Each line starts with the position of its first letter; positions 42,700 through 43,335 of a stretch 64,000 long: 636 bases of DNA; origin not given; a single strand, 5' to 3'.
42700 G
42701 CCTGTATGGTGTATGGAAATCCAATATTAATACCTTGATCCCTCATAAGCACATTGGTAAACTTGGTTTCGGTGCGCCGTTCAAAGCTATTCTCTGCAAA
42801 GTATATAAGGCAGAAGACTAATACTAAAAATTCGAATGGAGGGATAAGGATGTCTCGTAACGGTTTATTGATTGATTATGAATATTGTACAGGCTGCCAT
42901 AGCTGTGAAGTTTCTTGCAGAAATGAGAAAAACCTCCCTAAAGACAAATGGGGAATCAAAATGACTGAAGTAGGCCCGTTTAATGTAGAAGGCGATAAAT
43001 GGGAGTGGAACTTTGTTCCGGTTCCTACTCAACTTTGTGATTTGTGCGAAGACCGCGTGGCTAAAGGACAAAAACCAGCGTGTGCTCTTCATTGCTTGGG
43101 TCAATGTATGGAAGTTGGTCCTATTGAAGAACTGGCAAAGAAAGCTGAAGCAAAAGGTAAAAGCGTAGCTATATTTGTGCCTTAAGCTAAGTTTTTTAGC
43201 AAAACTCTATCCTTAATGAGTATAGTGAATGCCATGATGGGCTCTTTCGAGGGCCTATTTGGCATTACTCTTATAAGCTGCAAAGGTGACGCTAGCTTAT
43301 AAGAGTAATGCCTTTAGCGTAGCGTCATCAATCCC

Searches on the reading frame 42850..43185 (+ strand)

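Call 94: search_protein_families(library=pfam, proteins=[window:42850-43185:+], max_evalue=0.0001)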
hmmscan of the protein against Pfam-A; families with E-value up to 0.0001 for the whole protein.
window:42850-43185:+ (111 aa): 1 family
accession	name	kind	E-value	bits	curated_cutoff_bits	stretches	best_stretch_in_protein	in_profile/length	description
PF13247.11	Fer4_11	-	3.4e-06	27.6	26.2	1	37-90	49-98/100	4Fe-4S dicluster domain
